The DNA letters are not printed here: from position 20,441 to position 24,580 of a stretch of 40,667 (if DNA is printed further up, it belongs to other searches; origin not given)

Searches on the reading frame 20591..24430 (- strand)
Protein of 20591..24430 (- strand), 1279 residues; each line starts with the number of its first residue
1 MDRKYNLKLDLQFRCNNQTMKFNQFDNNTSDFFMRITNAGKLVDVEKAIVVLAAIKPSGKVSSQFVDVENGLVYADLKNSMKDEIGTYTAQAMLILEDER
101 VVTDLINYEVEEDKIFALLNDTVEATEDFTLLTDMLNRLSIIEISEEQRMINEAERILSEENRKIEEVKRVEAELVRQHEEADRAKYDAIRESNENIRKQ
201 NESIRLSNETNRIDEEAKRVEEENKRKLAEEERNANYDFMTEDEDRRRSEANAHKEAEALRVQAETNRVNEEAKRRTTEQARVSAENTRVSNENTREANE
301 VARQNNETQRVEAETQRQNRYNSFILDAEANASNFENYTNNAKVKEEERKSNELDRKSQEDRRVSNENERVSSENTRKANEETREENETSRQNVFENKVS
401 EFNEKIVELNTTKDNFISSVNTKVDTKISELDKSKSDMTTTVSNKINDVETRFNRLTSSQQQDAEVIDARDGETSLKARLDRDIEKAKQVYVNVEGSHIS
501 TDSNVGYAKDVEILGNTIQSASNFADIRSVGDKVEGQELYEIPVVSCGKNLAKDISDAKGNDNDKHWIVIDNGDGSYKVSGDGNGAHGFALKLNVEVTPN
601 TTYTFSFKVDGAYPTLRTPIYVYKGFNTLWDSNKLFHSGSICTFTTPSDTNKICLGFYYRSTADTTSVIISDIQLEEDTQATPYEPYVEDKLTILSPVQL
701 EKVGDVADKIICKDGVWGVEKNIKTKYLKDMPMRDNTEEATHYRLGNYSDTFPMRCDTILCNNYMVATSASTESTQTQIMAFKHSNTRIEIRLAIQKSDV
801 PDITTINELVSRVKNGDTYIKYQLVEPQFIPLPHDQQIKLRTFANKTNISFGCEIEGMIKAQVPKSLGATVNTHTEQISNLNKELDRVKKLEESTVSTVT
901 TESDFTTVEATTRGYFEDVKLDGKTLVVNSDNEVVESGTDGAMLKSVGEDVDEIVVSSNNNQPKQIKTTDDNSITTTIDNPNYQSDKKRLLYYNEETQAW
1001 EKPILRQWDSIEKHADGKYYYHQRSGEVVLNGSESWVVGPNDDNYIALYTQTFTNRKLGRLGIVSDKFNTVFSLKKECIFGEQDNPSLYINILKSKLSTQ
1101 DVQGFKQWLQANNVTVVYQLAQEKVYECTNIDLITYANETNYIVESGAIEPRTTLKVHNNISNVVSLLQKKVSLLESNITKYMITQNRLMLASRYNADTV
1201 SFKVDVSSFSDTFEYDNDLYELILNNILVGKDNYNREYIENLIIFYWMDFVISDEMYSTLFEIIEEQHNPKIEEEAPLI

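Call 58: search_protein_families(library=phrogs, proteins=[window:20591-24430:-], max_evalue=0.00001)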
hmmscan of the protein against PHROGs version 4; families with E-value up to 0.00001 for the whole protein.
window:20591-24430:- (1279 aa): 5 families
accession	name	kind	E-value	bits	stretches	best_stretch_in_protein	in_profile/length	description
phrog_6782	-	tail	8.2e-42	144.4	2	899-1186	385-676/696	tail fiber protein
phrog_17134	-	unknown function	1.1e-25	90.8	1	18-487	16-510/739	-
phrog_23208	-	head and packaging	1.7e-21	77.1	2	146-338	128-318/840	virion structural protein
phrog_13479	-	tail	2.2e-13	50.4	1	263-494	164-398/691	tail fiber protein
phrog_21457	-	unknown function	1.3e-09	38.5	0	341-461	133-251/435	-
